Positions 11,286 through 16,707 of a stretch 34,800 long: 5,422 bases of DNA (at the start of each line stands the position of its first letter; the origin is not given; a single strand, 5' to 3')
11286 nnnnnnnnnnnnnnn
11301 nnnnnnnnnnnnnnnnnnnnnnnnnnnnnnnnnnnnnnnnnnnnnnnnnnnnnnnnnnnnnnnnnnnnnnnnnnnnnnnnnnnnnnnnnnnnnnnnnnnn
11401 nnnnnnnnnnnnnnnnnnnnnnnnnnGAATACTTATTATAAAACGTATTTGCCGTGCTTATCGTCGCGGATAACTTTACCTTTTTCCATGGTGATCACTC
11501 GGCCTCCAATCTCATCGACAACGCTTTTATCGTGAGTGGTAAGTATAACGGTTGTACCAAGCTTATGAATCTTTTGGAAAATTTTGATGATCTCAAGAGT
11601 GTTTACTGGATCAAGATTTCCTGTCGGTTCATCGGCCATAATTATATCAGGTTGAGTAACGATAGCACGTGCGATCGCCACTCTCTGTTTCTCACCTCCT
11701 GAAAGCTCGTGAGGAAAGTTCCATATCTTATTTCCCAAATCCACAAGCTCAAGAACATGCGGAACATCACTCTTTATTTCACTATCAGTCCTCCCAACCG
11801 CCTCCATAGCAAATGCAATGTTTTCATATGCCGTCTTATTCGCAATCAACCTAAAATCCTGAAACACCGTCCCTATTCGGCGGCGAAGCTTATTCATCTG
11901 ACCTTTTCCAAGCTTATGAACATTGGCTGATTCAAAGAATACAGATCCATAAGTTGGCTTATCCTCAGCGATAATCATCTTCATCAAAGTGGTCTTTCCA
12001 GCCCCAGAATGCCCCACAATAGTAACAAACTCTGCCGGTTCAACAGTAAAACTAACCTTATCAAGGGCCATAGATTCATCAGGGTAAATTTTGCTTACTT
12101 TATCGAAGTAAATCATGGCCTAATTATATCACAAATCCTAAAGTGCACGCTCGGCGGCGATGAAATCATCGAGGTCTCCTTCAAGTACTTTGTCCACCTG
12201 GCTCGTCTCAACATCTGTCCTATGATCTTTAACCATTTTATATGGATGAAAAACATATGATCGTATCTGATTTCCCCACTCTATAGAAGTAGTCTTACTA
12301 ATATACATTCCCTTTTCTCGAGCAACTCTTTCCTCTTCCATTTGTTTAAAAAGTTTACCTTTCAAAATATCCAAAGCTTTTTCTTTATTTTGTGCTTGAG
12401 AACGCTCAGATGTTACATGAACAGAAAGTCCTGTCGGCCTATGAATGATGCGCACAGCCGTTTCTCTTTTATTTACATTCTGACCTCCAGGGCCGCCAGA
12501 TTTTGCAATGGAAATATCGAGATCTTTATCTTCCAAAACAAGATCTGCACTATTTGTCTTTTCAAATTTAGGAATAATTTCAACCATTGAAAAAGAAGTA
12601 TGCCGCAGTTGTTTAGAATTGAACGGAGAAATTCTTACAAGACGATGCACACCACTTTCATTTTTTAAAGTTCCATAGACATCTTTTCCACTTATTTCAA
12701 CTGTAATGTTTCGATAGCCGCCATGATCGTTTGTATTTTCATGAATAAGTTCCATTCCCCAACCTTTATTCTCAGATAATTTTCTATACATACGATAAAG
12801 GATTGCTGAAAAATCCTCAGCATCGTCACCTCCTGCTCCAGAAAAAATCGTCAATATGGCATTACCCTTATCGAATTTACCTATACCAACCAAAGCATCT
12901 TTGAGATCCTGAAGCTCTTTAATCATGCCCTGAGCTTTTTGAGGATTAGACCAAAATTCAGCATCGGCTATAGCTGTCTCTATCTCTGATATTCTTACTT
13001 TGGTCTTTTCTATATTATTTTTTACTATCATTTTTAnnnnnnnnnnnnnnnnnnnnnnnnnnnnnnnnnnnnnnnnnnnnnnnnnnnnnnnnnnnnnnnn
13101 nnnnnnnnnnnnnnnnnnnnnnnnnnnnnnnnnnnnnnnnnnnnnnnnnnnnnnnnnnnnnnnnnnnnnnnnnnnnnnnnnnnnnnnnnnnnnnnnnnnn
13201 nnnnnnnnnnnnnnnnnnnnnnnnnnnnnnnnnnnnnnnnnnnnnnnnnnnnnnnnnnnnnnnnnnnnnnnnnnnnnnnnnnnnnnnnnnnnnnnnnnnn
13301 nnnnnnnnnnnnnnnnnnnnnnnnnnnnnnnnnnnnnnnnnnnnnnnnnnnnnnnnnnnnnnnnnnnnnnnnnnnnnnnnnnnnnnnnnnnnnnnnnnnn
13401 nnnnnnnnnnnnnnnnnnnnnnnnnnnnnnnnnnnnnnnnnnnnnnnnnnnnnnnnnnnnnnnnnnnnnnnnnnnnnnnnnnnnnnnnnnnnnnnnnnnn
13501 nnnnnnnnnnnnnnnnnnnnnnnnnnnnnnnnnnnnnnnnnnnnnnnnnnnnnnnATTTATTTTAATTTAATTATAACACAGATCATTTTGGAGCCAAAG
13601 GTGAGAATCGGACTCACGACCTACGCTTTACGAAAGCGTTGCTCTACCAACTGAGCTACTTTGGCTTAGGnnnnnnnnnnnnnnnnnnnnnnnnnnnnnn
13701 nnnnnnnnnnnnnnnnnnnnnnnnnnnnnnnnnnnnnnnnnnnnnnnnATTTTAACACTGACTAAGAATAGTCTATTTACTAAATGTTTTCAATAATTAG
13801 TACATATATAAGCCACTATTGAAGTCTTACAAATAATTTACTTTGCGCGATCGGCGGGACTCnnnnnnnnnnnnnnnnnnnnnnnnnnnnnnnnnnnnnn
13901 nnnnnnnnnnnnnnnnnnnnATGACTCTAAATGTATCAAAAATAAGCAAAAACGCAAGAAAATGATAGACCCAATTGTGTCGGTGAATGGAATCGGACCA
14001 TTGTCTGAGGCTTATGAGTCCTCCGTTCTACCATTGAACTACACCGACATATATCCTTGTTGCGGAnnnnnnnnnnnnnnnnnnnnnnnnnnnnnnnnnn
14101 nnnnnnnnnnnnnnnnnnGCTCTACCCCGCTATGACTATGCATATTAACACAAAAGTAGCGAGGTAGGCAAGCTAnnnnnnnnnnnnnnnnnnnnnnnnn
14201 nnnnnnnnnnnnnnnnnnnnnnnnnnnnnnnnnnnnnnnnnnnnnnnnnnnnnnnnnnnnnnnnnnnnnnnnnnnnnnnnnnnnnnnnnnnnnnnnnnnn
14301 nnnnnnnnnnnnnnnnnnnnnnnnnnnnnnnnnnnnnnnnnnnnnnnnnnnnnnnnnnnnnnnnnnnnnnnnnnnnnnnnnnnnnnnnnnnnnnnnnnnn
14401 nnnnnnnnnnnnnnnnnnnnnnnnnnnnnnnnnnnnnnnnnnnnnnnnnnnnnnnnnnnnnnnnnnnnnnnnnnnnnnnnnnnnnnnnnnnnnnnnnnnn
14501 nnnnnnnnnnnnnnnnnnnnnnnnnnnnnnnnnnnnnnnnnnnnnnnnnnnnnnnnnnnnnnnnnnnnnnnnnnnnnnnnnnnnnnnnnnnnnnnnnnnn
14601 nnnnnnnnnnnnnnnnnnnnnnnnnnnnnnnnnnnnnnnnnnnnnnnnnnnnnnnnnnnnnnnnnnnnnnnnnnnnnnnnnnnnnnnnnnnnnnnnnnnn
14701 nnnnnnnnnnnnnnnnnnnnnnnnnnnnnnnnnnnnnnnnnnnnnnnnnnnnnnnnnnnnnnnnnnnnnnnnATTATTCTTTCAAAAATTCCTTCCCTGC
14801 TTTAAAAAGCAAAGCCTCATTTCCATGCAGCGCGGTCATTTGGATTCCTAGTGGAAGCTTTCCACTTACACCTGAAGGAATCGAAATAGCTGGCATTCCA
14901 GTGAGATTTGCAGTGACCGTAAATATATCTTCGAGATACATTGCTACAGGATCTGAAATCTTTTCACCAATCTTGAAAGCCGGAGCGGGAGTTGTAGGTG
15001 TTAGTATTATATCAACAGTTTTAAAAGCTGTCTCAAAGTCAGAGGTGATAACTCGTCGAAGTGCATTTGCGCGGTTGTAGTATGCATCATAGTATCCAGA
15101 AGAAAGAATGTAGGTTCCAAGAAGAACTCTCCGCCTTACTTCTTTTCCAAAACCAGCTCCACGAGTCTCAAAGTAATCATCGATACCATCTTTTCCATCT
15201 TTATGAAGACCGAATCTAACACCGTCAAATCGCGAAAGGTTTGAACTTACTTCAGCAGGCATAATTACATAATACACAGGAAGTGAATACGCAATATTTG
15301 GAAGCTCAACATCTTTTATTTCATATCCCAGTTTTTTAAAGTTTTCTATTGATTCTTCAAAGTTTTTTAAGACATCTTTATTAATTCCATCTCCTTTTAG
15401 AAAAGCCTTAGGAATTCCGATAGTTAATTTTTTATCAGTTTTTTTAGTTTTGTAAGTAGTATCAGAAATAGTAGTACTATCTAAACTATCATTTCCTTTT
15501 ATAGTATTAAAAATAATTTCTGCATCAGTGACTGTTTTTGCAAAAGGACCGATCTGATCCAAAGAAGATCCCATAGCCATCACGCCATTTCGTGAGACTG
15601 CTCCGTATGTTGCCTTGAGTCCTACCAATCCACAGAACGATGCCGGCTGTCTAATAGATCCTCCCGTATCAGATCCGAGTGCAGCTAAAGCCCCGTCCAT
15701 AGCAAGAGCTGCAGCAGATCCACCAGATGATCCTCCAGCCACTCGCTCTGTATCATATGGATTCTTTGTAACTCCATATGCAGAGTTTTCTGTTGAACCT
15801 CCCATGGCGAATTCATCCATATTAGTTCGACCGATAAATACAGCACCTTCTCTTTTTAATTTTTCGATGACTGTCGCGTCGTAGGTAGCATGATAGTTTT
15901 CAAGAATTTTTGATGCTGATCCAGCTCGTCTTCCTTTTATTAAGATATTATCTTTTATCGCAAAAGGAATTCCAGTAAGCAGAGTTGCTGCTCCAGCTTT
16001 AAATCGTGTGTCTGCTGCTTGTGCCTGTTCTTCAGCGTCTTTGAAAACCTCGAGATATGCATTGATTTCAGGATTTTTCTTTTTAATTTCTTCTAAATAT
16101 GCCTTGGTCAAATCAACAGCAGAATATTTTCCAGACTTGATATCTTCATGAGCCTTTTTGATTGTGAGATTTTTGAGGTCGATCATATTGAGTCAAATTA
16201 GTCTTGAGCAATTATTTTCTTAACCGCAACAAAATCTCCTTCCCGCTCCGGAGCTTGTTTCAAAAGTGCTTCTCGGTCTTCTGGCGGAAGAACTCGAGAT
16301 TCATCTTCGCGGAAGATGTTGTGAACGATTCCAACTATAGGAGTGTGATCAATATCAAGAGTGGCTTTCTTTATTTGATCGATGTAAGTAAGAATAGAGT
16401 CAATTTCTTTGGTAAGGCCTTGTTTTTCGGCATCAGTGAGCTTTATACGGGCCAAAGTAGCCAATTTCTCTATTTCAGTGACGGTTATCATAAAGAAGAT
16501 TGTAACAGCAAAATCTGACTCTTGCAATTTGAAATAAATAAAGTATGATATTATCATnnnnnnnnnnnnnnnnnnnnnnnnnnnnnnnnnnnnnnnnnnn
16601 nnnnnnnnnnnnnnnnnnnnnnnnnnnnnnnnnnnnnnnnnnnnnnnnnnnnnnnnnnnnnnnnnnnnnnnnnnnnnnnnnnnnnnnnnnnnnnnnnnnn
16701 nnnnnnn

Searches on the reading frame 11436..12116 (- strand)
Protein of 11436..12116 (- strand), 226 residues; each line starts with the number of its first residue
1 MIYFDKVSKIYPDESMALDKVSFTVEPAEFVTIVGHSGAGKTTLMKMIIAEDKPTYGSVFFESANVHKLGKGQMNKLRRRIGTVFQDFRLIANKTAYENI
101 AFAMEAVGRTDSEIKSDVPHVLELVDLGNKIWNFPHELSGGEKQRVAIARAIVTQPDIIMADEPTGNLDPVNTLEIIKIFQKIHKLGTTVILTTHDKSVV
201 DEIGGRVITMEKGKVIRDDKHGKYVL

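Call 59: search_protein_families(library=pfam, proteins=[window:11436-12116:-], max_evalue=0.001)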
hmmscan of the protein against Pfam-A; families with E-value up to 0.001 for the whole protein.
window:11436-12116:- (226 aa): 8 families
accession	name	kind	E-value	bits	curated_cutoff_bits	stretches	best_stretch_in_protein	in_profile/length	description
PF00005.33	ABC_tran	-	1.9e-35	122.9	25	1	18-165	1-136/137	ABC transporter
PF13304.12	AAA_21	-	2e-07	31.8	27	1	120-201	221-304/304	AAA domain, putative AbiEii toxin, Type IV TA system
PF00931.28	NB-ARC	-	3.7e-06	26.8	23.5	1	28-210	18-150/248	NB-ARC domain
PF02463.25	SMC_N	-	4.9e-05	23.3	40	1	28-203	24-205/220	RecF/RecN/SMC N terminal domain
PF20720.3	nSTAND3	-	0.00022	21.4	27.2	1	20-51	9-40/155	Novel STAND NTPase 3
PF01637.24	ATPase_2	-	0.0003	21.1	33.2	1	26-112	18-110/225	ATPase domain predominantly from Archaea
PF13401.12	AAA_22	-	0.00055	20.7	27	1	28-55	5-32/130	AAA domain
PF13175.12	AAA_15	-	0.00057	20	32.1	0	29-51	23-48/374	AAA ATPase domain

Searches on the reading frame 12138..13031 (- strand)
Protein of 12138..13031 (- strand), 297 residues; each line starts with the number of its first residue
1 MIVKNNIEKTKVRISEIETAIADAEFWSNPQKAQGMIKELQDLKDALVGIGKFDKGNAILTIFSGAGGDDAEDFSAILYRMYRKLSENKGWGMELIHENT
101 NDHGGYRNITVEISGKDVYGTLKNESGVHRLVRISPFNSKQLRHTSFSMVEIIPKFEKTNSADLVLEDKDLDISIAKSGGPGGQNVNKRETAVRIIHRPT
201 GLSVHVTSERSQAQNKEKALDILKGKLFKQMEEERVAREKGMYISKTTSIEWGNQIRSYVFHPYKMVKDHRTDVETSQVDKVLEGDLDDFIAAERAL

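Call 59: search_protein_families(library=pfam, proteins=[window:12138-13031:-], max_evalue=0.001)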
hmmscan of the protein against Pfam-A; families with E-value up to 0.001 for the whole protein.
window:12138-13031:- (297 aa): 3 families
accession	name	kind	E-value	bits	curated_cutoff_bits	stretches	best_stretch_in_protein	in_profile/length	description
PF03462.23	PCRF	-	2.6e-40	138.8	24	1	38-150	81-194/194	PCRF domain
PF00472.26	RF-1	-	1.5e-34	118.8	35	1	163-271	4-116/116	RF-1 domain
PF16326.10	ABC_tran_CTD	-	0.00011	22.7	32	1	5-47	15-57/69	ABC transporter C-terminal domain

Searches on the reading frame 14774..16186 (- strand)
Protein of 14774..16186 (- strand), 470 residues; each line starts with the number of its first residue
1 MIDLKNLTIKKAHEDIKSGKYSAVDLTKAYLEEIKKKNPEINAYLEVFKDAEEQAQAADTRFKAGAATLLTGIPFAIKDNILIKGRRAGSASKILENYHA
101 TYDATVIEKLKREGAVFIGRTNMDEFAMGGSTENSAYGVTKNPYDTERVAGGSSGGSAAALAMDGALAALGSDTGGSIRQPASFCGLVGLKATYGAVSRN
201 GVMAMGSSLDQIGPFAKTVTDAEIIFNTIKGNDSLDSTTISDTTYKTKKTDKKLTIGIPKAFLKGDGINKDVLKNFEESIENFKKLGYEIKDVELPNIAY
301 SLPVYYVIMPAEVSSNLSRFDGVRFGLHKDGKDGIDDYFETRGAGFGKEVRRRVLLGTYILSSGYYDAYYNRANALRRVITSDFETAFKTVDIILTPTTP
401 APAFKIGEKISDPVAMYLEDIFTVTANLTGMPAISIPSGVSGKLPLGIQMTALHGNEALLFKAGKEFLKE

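Call 33: search_protein_families(library=pfam, proteins=[window:14774-16186:-], max_evalue=0.001)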
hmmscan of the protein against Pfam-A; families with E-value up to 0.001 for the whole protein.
window:14774-16186:- (470 aa): 1 family
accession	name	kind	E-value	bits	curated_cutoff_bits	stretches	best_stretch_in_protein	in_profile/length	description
PF01425.27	Amidase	-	6.4e-141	470.9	27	1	25-460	1-444/445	Amidase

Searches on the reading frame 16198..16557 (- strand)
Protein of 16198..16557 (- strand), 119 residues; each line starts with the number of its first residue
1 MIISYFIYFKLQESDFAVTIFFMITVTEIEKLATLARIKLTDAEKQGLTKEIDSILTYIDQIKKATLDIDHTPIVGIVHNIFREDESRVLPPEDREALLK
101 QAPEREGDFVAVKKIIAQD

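Call 33: search_protein_families(library=pfam, proteins=[window:16198-16557:-], max_evalue=0.001)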
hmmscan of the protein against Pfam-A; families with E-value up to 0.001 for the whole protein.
window:16198-16557:- (119 aa): 1 family
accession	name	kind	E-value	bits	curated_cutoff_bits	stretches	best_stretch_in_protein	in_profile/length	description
PF02686.20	GatC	-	2.1e-14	53.9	23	1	40-112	1-66/66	Glu-tRNAGln amidotransferase C subunit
